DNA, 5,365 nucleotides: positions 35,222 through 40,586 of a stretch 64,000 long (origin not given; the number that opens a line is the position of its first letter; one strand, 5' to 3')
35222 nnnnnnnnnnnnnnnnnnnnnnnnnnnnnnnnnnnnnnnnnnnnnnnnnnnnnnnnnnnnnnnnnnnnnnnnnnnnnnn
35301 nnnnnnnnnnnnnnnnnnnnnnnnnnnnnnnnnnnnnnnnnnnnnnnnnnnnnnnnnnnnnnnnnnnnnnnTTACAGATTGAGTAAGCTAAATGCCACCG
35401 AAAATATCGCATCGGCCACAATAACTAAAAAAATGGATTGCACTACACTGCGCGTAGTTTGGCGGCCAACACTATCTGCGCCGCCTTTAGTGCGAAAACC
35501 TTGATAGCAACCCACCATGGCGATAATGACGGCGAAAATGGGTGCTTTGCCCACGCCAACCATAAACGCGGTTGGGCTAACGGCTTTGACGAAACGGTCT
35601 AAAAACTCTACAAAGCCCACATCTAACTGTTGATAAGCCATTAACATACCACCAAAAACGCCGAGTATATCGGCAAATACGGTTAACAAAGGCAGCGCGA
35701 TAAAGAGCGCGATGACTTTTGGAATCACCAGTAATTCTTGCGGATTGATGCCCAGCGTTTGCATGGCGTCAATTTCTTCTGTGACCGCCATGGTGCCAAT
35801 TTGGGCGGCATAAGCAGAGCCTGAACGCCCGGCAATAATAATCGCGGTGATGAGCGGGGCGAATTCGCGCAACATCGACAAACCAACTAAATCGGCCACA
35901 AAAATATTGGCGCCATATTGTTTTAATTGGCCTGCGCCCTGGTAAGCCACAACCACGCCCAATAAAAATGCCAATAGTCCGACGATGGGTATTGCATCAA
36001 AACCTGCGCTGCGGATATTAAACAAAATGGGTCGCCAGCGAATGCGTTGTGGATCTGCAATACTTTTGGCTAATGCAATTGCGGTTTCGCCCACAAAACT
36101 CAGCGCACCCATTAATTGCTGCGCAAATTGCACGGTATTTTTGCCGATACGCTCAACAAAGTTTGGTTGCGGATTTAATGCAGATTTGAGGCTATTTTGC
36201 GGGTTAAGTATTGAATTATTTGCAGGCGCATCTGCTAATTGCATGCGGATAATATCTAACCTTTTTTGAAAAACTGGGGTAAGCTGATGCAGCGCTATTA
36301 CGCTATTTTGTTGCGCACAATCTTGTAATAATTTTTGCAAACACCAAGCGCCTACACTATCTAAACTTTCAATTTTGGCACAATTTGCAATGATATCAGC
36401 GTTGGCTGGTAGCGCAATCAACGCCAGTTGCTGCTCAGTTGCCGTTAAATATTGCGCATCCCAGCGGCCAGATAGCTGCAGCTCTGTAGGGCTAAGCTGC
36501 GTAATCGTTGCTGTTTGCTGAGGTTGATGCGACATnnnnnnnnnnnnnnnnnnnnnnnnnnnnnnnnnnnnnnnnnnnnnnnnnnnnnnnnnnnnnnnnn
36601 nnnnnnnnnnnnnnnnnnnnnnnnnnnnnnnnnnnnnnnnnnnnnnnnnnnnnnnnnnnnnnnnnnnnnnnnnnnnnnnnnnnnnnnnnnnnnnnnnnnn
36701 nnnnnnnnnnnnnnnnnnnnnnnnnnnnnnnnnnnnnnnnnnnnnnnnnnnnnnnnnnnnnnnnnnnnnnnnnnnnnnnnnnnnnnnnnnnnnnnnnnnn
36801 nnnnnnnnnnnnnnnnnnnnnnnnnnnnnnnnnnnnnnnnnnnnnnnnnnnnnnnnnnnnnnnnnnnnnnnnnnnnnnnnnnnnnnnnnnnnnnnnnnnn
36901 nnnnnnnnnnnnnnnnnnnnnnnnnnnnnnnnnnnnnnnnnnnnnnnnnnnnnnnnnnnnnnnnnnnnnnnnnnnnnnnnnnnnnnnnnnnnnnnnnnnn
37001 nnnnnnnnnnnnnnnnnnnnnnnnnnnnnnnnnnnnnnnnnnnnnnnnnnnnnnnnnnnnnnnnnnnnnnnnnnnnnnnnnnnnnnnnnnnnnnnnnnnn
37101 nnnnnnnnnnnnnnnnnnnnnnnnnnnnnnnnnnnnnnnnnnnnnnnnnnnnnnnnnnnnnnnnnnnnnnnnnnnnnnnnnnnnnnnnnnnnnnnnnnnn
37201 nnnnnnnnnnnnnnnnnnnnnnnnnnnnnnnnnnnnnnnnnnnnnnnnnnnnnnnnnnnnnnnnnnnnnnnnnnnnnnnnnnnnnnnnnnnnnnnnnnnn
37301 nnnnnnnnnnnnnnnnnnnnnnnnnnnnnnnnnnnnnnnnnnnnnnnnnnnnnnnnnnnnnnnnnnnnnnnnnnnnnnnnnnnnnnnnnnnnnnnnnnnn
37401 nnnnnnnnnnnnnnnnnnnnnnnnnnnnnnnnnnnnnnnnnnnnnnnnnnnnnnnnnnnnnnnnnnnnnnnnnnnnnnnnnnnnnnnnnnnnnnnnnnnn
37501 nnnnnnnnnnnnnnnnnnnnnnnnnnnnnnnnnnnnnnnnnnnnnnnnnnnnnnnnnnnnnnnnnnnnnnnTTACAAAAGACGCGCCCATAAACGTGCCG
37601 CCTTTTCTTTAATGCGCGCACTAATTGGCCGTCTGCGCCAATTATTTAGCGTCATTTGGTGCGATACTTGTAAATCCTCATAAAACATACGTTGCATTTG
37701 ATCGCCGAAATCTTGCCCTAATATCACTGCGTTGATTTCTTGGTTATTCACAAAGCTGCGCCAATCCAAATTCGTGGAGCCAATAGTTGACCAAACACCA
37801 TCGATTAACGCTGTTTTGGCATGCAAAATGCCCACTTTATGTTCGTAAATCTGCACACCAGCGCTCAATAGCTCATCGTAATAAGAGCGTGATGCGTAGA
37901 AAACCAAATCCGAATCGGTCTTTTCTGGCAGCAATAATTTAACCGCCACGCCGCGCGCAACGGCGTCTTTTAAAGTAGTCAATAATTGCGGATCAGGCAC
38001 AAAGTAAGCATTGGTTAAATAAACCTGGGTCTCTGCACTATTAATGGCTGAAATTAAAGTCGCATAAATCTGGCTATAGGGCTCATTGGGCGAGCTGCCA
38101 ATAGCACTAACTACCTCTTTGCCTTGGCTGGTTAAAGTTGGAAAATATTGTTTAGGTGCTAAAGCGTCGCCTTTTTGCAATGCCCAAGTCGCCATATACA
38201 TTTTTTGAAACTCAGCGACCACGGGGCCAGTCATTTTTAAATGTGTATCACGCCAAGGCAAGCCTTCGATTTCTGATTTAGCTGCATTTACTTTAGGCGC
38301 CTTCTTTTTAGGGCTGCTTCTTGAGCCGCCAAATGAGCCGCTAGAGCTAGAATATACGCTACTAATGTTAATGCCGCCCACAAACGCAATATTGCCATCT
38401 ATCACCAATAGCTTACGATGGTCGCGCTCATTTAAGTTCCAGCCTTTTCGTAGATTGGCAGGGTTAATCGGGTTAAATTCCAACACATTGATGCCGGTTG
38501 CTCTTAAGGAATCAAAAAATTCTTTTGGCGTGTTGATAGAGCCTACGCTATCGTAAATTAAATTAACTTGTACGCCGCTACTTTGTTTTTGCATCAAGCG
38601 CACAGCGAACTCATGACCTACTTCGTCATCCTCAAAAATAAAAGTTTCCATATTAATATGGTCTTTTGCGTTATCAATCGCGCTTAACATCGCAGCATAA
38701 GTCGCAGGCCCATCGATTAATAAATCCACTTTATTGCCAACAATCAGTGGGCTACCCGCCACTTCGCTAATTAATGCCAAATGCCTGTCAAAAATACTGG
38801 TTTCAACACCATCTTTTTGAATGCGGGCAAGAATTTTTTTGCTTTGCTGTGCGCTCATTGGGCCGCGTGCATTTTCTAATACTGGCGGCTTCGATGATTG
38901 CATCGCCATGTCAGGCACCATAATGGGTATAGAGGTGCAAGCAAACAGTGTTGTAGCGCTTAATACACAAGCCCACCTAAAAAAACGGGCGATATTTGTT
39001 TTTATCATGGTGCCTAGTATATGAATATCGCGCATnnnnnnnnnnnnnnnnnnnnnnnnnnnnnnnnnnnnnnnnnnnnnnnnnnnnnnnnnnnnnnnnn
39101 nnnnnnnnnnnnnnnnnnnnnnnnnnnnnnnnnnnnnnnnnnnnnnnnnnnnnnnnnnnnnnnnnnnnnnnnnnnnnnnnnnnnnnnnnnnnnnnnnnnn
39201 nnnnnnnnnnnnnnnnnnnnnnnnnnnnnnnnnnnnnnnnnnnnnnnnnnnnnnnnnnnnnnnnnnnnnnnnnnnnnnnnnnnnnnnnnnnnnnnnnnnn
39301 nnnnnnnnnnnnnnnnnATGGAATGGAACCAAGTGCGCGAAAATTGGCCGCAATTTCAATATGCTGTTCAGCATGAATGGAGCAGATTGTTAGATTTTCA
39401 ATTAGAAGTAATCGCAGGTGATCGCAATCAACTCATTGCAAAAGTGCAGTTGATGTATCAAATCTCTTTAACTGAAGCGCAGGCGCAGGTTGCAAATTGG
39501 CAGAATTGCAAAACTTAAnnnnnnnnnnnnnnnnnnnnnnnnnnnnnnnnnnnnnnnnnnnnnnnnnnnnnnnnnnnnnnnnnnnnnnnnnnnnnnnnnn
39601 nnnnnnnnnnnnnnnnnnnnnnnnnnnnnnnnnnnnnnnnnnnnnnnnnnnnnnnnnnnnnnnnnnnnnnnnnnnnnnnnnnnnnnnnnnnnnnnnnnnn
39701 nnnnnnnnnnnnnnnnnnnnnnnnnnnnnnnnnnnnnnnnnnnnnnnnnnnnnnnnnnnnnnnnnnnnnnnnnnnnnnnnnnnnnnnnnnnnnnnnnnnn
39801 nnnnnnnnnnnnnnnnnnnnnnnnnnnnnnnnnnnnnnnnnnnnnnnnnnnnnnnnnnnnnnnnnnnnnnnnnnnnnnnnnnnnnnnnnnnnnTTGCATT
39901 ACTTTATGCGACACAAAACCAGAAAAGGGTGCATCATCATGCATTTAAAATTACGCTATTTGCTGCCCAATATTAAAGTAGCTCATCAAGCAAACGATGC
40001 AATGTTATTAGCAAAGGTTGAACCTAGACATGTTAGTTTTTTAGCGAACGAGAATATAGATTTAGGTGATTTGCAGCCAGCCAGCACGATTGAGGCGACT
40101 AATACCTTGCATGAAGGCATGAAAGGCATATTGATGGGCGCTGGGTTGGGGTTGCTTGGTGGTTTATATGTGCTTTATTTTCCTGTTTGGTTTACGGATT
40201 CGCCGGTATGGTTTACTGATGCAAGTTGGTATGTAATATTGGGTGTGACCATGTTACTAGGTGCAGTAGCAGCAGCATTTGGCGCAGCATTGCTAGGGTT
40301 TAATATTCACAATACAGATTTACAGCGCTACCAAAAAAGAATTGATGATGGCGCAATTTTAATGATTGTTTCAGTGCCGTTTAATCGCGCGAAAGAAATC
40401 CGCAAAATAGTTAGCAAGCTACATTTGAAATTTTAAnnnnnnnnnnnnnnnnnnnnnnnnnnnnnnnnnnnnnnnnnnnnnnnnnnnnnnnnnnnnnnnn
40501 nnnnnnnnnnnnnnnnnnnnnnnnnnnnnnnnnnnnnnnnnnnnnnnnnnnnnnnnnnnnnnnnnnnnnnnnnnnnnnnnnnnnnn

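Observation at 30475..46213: Candidate uncharacterised Crp/Fnr regulon: five TGTRCG-N4-CGYACA palindromes at class II promoter spacing, including one facing the regulator gene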

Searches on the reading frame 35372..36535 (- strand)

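Call 29: search_protein_families(library=pfam, proteins=[window:35372-36535:-], max_evalue=0.01)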
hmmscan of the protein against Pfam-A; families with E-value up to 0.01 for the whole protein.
window:35372-36535:- (387 aa): 2 families
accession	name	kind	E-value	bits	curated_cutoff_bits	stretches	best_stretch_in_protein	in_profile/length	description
PF02405.21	MlaE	-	2.4e-77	259.7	22.5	1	173-380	4-211/212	Permease MlaE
PF13466.11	STAS_2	-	7.7e-06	26.4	29.2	1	19-98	1-79/80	STAS domain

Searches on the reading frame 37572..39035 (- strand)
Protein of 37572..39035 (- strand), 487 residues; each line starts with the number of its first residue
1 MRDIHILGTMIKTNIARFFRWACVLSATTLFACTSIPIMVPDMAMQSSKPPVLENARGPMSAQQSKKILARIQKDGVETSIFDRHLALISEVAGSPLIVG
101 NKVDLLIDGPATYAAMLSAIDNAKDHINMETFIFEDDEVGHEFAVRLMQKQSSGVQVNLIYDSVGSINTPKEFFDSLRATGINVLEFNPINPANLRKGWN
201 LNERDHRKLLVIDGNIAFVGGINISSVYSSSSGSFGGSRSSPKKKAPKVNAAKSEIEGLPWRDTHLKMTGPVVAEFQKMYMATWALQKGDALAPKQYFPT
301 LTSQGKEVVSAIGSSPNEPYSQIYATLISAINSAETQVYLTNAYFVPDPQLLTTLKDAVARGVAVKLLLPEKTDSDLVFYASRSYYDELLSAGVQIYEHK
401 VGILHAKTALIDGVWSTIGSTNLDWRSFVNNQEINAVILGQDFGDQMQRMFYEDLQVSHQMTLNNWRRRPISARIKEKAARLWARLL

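Call 10: search_protein_families(library=pfam, proteins=[window:37572-39035:-])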
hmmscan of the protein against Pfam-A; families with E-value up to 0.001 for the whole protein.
window:37572-39035:- (487 aa): 2 families
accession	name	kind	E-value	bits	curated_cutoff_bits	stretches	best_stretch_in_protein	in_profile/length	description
PF13091.12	PLDc_2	-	6.8e-46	155.8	27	2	327-454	1-131/132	PLD-like domain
PF00614.28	PLDc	-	1e-10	41.6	21.9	1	204-228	4-28/28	Phospholipase D Active site motif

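Call 11: search_protein_families(library=ncbifam, proteins=[window:37572-39035:-])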
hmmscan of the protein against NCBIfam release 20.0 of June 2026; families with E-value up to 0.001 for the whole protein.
window:37572-39035:- (487 aa): 9 families
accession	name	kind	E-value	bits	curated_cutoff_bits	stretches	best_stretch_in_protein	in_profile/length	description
TIGR04265.1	bac_cardiolipin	equivalog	1.8e-97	327.3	290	2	261-487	254-483/483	cardiolipin synthase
NF009107.0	PRK12452.1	equivalog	6.6e-76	256.1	787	2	261-487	275-509/509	cardiolipin synthase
NF008427.0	PRK11263.1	equivalog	6.1e-64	216.6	281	2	263-453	146-338/409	cardiolipin synthase ClsB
NF038319.1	DISARM_DrmC_I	equivalog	2.6e-15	56.6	133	1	314-452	86-232/236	DISARM system phospholipase D-like protein DrmC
NF010492.0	PRK13912.1-3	equivalog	1.5e-09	37.7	297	1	322-455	34-171/178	nuclease NucT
NF006946.0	PRK09428.1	equivalog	9.3e-08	31.4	314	0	321-380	250-307/451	CDP-diacylglycerol--serine O-phosphatidyltransferase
NF010491.0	PRK13912.1-2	equivalog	1.7e-07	31.2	225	0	320-434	32-153/180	nuclease NucT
NF010490.0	PRK13912.1-1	equivalog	4.1e-06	27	211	0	330-435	38-136/159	nuclease NucT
NF010493.0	PRK13912.1-4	equivalog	1.9e-05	24.7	351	0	348-453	52-163/171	nuclease NucT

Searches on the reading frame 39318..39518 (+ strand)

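Call 10: search_protein_families(library=pfam, proteins=[window:39318-39518:+])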
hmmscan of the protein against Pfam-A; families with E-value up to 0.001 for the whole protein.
window:39318-39518:+ (66 aa): 0 families

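Call 11: search_protein_families(library=ncbifam, proteins=[window:39318-39518:+])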
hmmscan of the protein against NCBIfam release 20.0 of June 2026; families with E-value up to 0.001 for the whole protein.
window:39318-39518:+ (66 aa): 1 family
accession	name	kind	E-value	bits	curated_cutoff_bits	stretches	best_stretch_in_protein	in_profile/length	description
NF007748.0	PRK10428.1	equivalog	2.5e-11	43.4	113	1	1-63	1-63/69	hypothetical protein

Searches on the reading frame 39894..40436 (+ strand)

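Call 29: search_protein_families(library=pfam, proteins=[window:39894-40436:+], max_evalue=0.01)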
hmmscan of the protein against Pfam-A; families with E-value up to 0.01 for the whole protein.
window:39894-40436:+ (180 aa): 1 family
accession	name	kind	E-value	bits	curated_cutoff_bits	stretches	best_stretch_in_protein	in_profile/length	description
PF09990.14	DUF2231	-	0.0092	16.5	26.4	0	85-134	13-62/139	Predicted membrane protein (DUF2231)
